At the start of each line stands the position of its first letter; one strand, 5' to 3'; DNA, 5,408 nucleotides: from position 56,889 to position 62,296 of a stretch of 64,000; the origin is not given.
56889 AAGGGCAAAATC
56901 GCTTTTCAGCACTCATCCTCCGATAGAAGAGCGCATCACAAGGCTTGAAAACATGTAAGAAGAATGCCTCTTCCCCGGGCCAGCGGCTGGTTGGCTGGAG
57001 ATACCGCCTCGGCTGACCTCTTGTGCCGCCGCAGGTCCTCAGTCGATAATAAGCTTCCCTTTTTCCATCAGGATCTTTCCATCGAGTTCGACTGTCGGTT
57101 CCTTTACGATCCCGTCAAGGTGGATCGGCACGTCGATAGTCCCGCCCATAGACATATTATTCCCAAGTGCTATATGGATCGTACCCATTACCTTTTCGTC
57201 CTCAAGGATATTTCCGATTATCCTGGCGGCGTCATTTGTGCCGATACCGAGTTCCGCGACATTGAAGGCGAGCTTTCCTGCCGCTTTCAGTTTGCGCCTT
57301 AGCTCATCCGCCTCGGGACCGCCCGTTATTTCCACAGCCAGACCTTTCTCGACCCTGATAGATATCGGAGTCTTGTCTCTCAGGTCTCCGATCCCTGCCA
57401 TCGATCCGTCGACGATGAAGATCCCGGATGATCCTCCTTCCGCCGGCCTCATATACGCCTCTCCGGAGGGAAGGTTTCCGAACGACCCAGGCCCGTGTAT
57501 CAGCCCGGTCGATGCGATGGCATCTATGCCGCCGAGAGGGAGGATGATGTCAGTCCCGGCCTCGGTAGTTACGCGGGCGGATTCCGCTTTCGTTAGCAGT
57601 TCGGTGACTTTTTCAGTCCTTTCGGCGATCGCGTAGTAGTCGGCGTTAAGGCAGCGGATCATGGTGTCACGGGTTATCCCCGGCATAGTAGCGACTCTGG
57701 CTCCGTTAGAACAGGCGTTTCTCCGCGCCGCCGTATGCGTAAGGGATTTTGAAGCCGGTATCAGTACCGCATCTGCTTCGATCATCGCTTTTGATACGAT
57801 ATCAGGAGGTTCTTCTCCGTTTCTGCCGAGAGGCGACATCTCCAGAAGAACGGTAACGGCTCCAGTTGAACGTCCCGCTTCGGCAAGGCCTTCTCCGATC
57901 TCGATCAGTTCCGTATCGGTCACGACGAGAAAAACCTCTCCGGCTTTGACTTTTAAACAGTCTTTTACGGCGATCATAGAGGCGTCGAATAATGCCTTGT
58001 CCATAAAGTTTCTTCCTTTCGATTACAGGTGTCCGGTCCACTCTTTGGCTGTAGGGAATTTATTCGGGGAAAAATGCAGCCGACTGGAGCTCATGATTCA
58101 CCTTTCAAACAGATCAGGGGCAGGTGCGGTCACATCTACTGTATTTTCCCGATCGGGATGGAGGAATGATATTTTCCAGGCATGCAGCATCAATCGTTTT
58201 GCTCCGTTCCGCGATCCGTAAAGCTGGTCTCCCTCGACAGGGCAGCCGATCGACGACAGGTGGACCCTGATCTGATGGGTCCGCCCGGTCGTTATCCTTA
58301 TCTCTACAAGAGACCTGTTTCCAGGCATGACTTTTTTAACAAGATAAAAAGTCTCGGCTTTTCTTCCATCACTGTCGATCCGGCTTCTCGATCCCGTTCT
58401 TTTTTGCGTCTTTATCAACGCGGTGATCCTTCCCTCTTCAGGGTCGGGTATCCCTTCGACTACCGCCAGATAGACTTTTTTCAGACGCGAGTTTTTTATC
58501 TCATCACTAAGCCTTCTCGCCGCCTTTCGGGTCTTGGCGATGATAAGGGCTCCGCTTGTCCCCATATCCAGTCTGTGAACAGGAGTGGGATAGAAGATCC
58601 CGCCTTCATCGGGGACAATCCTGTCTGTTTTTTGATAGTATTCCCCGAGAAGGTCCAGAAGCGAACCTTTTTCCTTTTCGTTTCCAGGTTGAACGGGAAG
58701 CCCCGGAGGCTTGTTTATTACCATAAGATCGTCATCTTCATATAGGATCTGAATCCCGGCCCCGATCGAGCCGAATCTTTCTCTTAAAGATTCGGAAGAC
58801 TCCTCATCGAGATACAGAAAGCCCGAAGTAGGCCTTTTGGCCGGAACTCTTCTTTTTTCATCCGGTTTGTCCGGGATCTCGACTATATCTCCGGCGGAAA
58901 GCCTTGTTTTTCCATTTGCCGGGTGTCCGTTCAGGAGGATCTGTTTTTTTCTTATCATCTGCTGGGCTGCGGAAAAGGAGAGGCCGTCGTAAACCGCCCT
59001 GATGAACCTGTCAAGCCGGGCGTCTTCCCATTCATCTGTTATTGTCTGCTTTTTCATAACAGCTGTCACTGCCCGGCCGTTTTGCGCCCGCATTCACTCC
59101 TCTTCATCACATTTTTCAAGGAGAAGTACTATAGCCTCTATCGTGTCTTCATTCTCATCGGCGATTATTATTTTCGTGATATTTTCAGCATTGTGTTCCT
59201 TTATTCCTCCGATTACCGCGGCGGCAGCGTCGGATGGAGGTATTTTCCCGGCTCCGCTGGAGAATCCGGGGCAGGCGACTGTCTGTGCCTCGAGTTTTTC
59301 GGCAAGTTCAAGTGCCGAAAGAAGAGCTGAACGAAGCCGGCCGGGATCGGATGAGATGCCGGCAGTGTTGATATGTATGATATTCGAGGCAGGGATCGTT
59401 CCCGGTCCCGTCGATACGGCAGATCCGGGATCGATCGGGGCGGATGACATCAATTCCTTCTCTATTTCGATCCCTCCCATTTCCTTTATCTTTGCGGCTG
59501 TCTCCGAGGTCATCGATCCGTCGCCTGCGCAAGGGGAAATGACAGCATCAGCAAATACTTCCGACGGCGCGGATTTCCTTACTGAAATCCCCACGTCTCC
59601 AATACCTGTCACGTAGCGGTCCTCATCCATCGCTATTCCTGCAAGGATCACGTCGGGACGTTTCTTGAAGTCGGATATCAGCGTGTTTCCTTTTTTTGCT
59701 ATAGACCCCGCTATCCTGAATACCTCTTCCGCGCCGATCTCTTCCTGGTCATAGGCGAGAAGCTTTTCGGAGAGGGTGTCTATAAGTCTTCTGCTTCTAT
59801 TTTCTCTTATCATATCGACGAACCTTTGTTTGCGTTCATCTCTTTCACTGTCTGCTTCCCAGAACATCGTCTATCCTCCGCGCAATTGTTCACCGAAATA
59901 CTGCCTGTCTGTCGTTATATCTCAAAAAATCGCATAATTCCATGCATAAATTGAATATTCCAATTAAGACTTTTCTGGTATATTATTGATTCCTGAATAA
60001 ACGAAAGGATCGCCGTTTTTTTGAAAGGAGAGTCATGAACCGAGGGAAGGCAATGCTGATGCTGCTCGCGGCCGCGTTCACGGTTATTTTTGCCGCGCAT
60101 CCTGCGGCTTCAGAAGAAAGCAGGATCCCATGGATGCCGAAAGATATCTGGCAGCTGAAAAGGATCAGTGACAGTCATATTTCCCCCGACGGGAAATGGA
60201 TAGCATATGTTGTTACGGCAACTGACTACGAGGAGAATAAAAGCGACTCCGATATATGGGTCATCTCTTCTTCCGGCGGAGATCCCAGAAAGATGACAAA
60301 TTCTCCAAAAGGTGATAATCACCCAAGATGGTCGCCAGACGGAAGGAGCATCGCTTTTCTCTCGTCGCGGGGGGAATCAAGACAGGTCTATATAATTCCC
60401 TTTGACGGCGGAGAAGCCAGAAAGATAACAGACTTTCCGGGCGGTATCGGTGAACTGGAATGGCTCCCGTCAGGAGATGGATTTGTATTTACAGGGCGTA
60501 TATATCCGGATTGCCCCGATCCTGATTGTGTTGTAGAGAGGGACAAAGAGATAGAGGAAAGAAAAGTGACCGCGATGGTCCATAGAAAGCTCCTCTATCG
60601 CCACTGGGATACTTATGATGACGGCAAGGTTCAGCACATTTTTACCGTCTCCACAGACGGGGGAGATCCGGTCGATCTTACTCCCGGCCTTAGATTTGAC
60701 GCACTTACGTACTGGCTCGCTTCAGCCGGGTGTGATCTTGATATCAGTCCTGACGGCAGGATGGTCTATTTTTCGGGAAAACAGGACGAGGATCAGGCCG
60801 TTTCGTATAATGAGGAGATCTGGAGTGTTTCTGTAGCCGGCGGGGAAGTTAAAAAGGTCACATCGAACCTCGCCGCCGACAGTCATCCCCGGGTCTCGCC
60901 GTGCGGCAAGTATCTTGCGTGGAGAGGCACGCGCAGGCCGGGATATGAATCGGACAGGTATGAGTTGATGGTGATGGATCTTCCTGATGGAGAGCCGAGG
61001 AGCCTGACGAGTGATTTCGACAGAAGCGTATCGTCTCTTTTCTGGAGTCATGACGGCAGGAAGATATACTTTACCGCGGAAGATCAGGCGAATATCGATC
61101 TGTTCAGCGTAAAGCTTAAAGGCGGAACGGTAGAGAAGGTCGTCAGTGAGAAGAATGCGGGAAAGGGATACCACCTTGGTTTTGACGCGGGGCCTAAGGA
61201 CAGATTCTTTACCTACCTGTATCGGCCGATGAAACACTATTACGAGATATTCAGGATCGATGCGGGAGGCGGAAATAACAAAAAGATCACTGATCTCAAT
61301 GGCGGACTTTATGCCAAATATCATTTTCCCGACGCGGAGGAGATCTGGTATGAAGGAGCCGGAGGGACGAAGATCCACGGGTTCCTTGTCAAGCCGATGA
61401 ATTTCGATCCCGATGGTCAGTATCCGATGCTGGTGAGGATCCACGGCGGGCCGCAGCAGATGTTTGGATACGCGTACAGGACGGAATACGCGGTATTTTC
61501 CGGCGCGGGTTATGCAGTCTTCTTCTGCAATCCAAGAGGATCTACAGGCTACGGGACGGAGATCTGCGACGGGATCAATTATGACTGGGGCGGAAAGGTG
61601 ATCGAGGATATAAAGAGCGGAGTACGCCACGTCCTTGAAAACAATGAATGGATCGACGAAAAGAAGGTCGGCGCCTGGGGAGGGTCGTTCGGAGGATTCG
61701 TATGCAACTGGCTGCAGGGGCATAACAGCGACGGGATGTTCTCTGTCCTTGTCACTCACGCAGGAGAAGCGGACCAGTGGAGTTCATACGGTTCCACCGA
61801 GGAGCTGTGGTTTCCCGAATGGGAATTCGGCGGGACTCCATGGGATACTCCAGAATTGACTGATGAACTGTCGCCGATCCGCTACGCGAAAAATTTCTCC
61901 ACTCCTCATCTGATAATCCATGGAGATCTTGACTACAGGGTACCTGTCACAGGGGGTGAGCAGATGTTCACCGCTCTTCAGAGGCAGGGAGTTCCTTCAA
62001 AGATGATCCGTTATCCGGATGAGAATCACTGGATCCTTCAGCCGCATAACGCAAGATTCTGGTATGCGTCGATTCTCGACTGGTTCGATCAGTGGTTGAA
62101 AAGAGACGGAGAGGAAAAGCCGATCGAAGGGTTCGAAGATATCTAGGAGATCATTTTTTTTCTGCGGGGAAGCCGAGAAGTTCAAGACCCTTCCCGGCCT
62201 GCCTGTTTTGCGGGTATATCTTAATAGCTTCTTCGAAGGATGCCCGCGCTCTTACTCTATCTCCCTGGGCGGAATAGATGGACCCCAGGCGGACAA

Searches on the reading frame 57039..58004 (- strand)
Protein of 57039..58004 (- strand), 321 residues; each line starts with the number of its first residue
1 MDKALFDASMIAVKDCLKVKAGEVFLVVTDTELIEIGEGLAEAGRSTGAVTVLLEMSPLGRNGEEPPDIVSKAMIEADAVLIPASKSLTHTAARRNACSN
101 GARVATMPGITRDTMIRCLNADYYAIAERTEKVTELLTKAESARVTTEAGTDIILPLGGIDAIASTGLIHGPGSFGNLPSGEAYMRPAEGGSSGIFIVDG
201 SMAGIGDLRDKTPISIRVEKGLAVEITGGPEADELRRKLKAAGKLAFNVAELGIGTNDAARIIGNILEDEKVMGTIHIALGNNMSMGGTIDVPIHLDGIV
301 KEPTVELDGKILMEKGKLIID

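Call 9: search_protein_families(library=ncbifam, proteins=[window:57039-58004:-])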
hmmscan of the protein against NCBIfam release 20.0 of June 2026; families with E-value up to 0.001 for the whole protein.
window:57039-58004:- (321 aa): 0 families

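Call 49: search_protein_families(library=pfam, proteins=[window:57039-58004:-], max_evalue=0.01)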
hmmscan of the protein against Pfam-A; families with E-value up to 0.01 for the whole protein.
window:57039-58004:- (321 aa): 1 family
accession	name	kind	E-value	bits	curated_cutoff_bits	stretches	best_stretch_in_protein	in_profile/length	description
PF02073.20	Peptidase_M29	-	1.5e-08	34.3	27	1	124-285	186-351/406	Thermophilic metalloprotease (M29)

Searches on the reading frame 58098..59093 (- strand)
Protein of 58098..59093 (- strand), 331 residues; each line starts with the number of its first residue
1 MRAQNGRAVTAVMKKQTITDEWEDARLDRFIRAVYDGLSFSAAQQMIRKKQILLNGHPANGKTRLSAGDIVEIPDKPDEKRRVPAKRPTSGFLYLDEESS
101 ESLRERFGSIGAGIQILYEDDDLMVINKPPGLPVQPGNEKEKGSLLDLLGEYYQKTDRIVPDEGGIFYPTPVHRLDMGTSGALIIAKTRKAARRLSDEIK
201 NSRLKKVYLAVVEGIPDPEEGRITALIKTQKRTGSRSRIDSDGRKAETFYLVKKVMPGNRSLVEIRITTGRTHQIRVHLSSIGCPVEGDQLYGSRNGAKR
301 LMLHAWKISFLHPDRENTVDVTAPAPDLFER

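Call 9: search_protein_families(library=ncbifam, proteins=[window:58098-59093:-])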
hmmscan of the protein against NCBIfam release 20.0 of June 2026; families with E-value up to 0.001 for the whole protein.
window:58098-59093:- (331 aa): 7 families
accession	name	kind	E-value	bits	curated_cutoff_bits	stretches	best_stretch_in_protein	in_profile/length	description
TIGR00005.1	rluA_subfam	subfamily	3.2e-68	230.2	192.7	1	21-329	2-290/298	RluA family pseudouridine synthase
NF008249.0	PRK11025.1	equivalog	2.4e-35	122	378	1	10-325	5-302/317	23S rRNA pseudouridine(955/2504/2580) synthase RluC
NF008385.0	PRK11180.1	equivalog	3e-35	122.1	351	1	106-298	76-259/325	23S rRNA pseudouridine(1911/1915/1917) synthase RluD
NF007543.0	PRK10158.1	equivalog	7.8e-31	107.4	286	1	114-325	14-217/219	bifunctional tRNA pseudouridine(32) synthase/23S rRNA pseudouridine(746) synthase RluA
TIGR01621.1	RluA-like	hypoth_equivalog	8.9e-28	97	222.3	1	114-315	2-188/217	TIGR01621 family pseudouridine synthase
NF008321.0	PRK11112.1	equivalog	1.6e-22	80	328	1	114-325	2-223/257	tRNA pseudouridine(65) synthase TruC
TIGR00093.1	TIGR00093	subfamily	4.1e-06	26.6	109.3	1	170-286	32-135/161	pseudouridine synthase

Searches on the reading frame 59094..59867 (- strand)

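Call 9: search_protein_families(library=ncbifam, proteins=[window:59094-59867:-])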
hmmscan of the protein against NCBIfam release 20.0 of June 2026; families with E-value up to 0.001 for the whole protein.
window:59094-59867:- (257 aa): 7 families
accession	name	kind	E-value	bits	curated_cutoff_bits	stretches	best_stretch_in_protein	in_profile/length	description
NF001666.0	PRK00431.2-2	equivalog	4.1e-25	88.6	246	1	94-245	3-157/164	ADP-ribose-binding protein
NF001664.0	PRK00431.1-6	equivalog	1.3e-09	37.7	200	1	145-243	61-162/173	O-acetyl-ADP-ribose deacetylase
NF001667.0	PRK00431.2-3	equivalog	3.2e-07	30.2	252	1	89-247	5-170/182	ADP-ribose-binding protein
NF001663.0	PRK00431.1-4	equivalog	1.5e-05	25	285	1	142-227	61-150/180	ADP-ribose-binding protein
NF001668.0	PRK00431.2-4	equivalog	4.6e-05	22.8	278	1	99-235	56-197/220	ADP-ribose-binding protein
NF001665.0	PRK00431.2-1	equivalog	0.00016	21.2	315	1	94-243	10-164/177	ADP-ribose-binding protein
NF001660.0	PRK00431.1-1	equivalog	0.00053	19.6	271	1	146-225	61-144/177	O-acetyl-ADP-ribose deacetylase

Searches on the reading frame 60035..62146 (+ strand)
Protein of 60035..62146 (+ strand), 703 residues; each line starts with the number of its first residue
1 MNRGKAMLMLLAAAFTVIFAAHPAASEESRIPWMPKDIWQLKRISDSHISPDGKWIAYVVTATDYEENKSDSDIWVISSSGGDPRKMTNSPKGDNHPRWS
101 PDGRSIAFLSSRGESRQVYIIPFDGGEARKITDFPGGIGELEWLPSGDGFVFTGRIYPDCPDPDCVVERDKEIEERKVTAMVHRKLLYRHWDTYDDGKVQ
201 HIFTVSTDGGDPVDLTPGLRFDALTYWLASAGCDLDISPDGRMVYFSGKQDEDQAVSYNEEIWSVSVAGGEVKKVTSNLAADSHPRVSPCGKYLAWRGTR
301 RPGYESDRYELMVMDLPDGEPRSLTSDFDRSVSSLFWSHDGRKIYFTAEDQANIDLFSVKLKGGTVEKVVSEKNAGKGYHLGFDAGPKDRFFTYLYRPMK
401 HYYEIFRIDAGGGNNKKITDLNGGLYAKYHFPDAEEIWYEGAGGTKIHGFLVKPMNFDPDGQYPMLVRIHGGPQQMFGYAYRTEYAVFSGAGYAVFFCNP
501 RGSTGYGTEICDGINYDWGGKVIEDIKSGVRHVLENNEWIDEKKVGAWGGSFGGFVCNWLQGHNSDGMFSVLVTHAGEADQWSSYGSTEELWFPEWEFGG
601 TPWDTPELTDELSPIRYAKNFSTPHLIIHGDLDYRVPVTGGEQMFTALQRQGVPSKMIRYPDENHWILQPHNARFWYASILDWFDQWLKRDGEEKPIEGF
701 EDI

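Call 9: search_protein_families(library=ncbifam, proteins=[window:60035-62146:+])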
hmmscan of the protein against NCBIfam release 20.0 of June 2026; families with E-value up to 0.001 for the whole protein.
window:60035-62146:+ (703 aa): 8 families
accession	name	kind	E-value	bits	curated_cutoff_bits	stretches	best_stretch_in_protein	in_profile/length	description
NF053518.1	DipepPtdsDpp5Prph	equivalog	6e-136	454.6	900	1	35-689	5-655/655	dipeptidyl-peptidase Dpp5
NF033523.0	lasso_peptidase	equivalog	2.8e-45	155.2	400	2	404-689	348-638/638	Atxe2 family lasso peptide isopeptidase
TIGR02800.1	propeller_TolB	equivalog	3.8e-27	95.3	343.15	2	48-134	241-321/418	Tol-Pal system beta propeller repeat protein TolB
NF002183.0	PRK01029.1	equivalog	2.9e-10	39.8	405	1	50-135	289-370/429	Tol-Pal system protein TolB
NF050058.1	e_dPHAscl_type1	hypoth_equivalog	4.6e-05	23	150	1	452-647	13-203/276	extracellular catalytic domain type 1 short-chain-length polyhydroxyalkanoate depolymerase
NF003124.0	PRK04043.1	equivalog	9.9e-05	21.3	428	0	47-123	324-399/419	Tol-Pal system protein TolB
NF003780.0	PRK05371.1-1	subfamily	0.0004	18.9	642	0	617-689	301-372/594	Xaa-Pro dipeptidyl-peptidase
NF047920.1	lactonase_UilS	equivalog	0.00071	19.4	400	0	521-558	77-111/285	UilS family quorum-quenching N-acyl-homoserine lactonase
